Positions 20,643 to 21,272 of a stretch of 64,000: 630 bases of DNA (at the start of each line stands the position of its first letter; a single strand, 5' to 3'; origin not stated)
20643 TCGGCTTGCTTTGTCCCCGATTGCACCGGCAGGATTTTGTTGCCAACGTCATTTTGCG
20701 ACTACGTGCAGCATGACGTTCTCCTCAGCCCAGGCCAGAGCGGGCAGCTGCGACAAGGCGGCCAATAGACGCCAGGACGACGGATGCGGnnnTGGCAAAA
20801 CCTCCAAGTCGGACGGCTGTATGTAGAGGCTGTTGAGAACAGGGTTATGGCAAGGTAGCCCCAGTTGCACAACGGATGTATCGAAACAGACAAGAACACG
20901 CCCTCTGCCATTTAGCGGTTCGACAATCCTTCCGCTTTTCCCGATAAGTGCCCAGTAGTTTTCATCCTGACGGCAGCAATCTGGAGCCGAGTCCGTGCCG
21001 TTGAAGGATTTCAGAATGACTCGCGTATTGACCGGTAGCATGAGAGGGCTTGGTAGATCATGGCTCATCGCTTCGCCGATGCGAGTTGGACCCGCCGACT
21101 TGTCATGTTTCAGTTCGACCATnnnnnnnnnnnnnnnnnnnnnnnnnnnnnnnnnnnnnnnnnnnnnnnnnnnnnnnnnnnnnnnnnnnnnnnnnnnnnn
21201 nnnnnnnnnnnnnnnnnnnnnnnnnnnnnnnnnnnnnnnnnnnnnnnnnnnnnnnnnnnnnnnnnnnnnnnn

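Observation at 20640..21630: ~1-kb low-GC islet with two small overlapping genes, one a zinc-ribbon protein, between an M20 hydrolase gene and a GC-rich hypothetical gene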

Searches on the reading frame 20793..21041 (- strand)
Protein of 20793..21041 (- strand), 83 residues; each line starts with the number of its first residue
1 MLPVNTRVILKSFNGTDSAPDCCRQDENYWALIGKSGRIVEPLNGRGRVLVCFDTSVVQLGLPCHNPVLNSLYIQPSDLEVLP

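Call 39: predict_structure(alignment_id=A1)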
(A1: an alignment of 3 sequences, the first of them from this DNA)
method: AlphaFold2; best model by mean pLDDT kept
length: 83 residues; sequences in the alignment: 3
mean_pLDDT: 71.1   pTM: 0.64
mean pLDDT of the five models: 71.1, 68.9, 48.1, 34.9, 34.8
residues with pLDDT >= 90: 7; 70-90: 41; 50-70: 21; < 50: 14
segments of 3 or more residues with pLDDT < 50: 16-20, 25-28, 59-63
pLDDT, mean of each block of 10 residues (from residue 1): 86 56 50 80 84 67 56 84 87
secondary structure, 60 per line:
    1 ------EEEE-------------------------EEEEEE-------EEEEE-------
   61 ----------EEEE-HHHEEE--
elements in order: E7-10 E36-41 E49-53 E71-74 E79-81

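Call 70: search_solved_structures(query=A1, max_evalue=10, show_alignments=2)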
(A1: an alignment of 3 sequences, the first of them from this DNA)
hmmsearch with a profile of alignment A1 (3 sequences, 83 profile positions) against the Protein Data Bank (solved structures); distinct sequences matched with E-value up to 10: 2.
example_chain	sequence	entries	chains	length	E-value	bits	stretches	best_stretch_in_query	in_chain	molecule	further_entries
1ej8_A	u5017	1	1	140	0.85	13.1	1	25-57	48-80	LYS7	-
2x1p_A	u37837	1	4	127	1.4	12.4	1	26-80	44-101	GELSOLIN NANOBODY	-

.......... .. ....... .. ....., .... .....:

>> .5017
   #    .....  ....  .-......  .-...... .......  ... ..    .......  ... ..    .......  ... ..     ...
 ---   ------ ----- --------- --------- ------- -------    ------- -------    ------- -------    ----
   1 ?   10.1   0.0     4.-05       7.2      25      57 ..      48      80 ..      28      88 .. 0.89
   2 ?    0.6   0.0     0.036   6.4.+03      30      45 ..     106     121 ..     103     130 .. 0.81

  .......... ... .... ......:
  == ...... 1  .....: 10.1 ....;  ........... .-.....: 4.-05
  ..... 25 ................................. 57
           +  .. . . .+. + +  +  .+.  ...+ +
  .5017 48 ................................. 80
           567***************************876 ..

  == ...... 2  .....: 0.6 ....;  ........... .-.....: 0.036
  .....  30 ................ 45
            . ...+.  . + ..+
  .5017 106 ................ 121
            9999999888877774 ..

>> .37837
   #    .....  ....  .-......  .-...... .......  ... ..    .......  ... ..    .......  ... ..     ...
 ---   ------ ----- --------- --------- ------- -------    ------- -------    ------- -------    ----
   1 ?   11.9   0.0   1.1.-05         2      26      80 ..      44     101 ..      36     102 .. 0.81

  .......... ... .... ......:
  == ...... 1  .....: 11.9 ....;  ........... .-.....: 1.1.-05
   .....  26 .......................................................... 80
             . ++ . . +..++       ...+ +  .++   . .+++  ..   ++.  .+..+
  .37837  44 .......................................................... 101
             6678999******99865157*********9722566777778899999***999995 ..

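Call 78: search_protein_representatives(alignment_id=A1)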
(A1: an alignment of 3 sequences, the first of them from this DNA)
Query: 3 sequences, 83 profile positions. Proteins with E-value up to 0.001 (for the whole library): 202; up to 1e-10: 117; up to 1e-30: 0. The best 150 are listed.
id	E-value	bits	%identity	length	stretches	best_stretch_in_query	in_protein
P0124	4.8e-29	116.5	-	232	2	4-83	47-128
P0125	2.1e-27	111.2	-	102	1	6-82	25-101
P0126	9.9e-27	109.0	-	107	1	1-81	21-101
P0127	2.8e-26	107.6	-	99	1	1-79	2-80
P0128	4.4e-25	103.8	-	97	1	2-82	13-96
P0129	1.3e-24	102.3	-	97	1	3-79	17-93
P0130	1.5e-23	98.9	-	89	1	5-80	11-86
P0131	1.7e-23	98.6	-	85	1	4-82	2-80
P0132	7.2e-22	93.5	-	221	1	6-82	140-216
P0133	8.4e-22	93.3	-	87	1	6-81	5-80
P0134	1.5e-21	92.5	-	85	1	1-67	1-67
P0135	1.0e-20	89.7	-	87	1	6-81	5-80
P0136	1.1e-19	86.4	-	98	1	3-82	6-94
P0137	1.8e-19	85.8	-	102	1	4-80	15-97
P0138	4.4e-19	84.5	-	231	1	7-82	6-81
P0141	1.2e-18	83.1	-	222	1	5-80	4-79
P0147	6.3e-18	80.8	-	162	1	4-82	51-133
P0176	7.9e-15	70.9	-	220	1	6-80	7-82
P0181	2.4e-14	69.4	-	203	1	8-79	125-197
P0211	1.2e-12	63.9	-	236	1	6-82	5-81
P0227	7.4e-12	61.4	-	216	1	3-80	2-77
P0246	2.6e-10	56.4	-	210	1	2-79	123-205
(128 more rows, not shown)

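Call 79: search_protein_families(library=pfam, proteins=[P0124, P0132, P0138, P0141, P0176, P0181, P0211, P0227, P0246, P0147], max_evalue=0.01)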
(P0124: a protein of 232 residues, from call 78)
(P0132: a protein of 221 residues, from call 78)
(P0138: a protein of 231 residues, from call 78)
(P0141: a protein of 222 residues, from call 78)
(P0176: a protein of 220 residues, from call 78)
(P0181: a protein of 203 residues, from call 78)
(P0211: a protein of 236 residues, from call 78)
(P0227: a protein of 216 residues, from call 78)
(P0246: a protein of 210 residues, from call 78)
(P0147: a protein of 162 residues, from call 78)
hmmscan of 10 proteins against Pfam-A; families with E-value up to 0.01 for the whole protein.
P0124 (232 aa): 0 families

P0132 (221 aa): 0 families

P0138 (231 aa): 0 families

P0141 (222 aa): 5 families
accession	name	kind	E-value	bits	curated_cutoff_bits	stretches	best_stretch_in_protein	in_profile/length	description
PF13508.13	Acetyltransf_7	-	3.3e-12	47.1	27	1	129-200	5-84/84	Acetyltransferase (GNAT) domain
PF00583.31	Acetyltransf_1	-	1.5e-11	45.1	20.7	1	111-198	14-116/116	Acetyltransferase (GNAT) family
PF13673.13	Acetyltransf_10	-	3.7e-10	40.3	23.6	1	130-219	34-126/128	Acetyltransferase (GNAT) domain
PF08445.16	FR47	-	9.2e-05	22.8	22.1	1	138-201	13-80/86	FR47-like protein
PF12568.14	PanZ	-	0.0059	16.5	22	1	147-187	62-102/128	Acetyltransferase (GNAT) domain, PanZ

P0176 (220 aa): 1 family
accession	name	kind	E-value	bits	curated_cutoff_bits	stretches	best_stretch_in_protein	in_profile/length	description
PF20383.3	DUF6678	-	1.8e-07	31.7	24.5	1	99-219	9-118/122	Family of unknown function (DUF6678)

P0181 (203 aa): 0 families

P0211 (236 aa): 0 families

P0227 (216 aa): 1 family
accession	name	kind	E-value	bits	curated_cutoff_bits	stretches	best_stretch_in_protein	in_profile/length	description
PF20383.3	DUF6678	-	4.6e-11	43.3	24.5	1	96-215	11-118/122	Family of unknown function (DUF6678)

P0246 (210 aa): 0 families

P0147 (162 aa): 0 families

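Call 83: search_solved_structures(query=A5, max_evalue=10)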
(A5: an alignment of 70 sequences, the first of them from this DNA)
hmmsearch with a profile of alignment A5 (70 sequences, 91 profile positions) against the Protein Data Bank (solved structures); distinct sequences matched with E-value up to 10: 7.
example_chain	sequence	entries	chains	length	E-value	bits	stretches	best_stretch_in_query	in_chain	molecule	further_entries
5vx4_A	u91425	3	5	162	0.38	13.8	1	23-60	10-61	Outer capsid protein VP4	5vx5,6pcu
2aen_A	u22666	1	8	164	0.39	13.7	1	23-51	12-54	Outer capsid protein VP4, VP8* core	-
6ut9_A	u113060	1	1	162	0.4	13.7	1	23-60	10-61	Outer capsid protein VP4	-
7khu_A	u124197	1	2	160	0.42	13.6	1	23-60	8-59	Outer capsid protein VP4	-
1rw2_A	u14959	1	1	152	0.53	13.3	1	5-50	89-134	ATP-dependent DNA helicase II, 80 kDa subunit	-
6zh6_B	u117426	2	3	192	0.99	12.4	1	5-50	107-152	X-ray repair cross-complementing protein 5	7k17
1svq_A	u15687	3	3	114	1.8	11.6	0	30-47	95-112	SEVERIN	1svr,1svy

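Call 84: find_encoding_contigs(protein=P0131, flank=3000, max_places=4)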
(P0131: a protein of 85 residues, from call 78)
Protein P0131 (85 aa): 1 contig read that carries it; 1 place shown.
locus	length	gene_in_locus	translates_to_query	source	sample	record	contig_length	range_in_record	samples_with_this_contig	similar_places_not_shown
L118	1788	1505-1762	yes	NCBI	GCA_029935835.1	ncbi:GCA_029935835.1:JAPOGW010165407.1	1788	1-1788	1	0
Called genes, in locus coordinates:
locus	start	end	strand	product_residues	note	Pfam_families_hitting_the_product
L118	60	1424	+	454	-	PF01656:CbiA, PF13500:AAA_26, PF07685:GATase_3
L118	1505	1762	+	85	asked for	-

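Call 85: find_encoding_contigs(protein=P0126, flank=3000, max_places=3)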
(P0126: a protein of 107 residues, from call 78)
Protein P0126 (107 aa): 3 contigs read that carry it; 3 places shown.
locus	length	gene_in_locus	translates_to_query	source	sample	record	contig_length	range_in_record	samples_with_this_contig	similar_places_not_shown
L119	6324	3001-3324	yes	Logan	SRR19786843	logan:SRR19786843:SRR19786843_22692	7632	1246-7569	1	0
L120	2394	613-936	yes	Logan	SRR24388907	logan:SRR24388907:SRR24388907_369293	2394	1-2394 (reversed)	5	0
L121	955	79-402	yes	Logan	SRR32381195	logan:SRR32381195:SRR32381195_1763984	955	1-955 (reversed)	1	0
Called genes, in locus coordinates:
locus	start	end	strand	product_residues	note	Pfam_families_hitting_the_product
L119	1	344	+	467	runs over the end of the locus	PF01425:Amidase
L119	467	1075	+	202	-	-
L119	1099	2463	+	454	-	-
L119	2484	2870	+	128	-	PF22399:DUF6979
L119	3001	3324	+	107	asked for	-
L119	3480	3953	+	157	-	-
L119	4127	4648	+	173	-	PF10905:DUF2695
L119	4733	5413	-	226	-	PF00300:His_Phos_1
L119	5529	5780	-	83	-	-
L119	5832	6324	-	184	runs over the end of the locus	?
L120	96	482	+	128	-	PF22399:DUF6979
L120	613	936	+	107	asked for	-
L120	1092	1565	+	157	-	-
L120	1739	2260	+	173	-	PF10905:DUF2695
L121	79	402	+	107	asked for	-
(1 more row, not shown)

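Call 86: find_encoding_contigs(protein=P0128, flank=3000, max_places=3)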
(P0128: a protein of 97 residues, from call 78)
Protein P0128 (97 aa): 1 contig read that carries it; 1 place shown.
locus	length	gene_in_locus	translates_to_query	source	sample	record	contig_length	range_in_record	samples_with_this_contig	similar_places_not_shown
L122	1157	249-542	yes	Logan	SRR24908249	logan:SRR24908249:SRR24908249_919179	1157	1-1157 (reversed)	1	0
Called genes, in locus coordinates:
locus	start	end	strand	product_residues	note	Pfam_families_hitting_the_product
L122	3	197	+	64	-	?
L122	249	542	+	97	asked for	-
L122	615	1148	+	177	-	-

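Call 87: find_encoding_contigs(protein=P0133, flank=3000, max_places=3)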
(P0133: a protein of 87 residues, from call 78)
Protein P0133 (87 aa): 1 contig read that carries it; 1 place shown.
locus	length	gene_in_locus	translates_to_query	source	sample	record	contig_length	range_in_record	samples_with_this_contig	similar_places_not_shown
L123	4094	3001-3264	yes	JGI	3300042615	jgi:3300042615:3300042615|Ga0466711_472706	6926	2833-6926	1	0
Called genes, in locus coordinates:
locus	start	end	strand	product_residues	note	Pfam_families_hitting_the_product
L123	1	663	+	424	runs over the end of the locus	PF13847:Methyltransf_31 (faint), PF01555:N6_N4_Mtase, PF01170:UPF0020 (weak)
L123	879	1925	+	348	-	-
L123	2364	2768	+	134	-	-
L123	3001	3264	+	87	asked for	-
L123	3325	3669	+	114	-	-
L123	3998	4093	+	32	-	?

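Call 92: predict_structure(alignment_id=A5)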
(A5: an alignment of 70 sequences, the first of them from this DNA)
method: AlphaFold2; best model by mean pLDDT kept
length: 83 residues; sequences in the alignment: 70
mean_pLDDT: 96.7   pTM: 0.85
mean pLDDT of the five models: 96.7, 96.6, 96.3, 95.6, 94.8
residues with pLDDT >= 90: 82; 70-90: 1; 50-70: 0; < 50: 0
segments of 3 or more residues with pLDDT < 50: none
pLDDT, mean of each block of 10 residues (from residue 1): 96 98 96 98 97 96 95 98 96
secondary structure, 60 per line:
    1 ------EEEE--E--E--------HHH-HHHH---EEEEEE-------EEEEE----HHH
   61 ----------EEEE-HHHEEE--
elements in order: E7-10 H29-32 E36-41 E49-53 E71-74 E79-81

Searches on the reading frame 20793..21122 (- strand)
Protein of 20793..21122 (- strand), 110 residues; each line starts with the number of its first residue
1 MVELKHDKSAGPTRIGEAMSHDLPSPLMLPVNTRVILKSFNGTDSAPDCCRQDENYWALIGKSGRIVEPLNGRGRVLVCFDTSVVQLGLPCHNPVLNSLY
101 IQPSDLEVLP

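Call 4: search_protein_families(library=pfam, proteins=[window:20793-21122:-], max_evalue=0.1)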
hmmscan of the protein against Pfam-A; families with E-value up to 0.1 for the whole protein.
seq(110 aa): 1 family
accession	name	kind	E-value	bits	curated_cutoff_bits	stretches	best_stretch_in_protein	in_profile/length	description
PF01957.25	NfeD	-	0.077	13.7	29.1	0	58-78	3-23/57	NfeD-like C-terminal, partner-binding domain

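Call 5: search_protein_families(library=ncbifam, proteins=[window:20793-21122:-], max_evalue=0.1)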
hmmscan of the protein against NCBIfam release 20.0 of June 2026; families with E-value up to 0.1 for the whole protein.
seq(110 aa): 0 families

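Call 6: find_homologous_proteins(query=window:20793-21122:-)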
Query seq(110 aa) (110 aa): 3 proteins with E <= 0.001 among 11 candidates.
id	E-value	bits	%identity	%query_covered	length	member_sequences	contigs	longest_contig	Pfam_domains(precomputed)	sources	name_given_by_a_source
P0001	4.3e-69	248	100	100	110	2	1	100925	-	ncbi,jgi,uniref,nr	ncbi:MAG: hypothetical protein LBE81_11040 [Azonexus sp.]|jgi:hypothetical protein|uniref:hypothetic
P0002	4.4e-35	138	77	75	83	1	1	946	-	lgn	-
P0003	1.4e-23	101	61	75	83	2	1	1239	-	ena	-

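Call 9: find_encoding_contigs(protein=P0002, flank=5000)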
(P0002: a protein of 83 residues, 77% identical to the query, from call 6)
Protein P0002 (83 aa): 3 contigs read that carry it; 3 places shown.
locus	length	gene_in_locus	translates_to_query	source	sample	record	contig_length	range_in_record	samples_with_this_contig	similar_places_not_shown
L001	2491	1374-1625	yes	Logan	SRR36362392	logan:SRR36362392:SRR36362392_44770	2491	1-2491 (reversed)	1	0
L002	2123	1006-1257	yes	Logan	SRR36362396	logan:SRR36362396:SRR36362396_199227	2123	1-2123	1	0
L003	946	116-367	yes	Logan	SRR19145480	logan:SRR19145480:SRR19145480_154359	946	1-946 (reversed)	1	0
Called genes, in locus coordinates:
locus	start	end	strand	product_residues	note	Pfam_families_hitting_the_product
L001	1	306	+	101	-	?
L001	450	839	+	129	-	-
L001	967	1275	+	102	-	PF01817:CM_2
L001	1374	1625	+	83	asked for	-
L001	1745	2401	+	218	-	-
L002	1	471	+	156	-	?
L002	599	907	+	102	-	PF01817:CM_2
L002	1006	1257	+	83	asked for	-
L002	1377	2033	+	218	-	-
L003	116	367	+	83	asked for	-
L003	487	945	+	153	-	?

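Call 10: find_encoding_contigs(protein=P0003, flank=5000)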
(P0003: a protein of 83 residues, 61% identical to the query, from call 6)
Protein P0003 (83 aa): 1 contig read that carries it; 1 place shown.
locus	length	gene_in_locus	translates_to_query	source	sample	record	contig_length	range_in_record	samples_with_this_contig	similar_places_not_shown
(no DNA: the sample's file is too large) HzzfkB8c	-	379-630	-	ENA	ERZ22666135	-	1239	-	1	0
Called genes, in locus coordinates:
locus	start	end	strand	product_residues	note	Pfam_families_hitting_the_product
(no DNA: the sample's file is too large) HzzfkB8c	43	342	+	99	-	-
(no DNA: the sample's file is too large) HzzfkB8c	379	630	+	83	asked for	-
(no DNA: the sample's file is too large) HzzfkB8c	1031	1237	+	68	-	?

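Call 60: search_protein_families(library=padloc, proteins=[window:20793-21122:-], max_evalue=1)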
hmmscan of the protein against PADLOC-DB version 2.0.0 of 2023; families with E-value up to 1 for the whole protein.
seq(110 aa): 0 families

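Call 61: search_protein_families(library=phrogs, proteins=[window:20793-21122:-], max_evalue=1)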
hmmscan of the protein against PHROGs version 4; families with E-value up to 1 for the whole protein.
seq(110 aa): 0 families
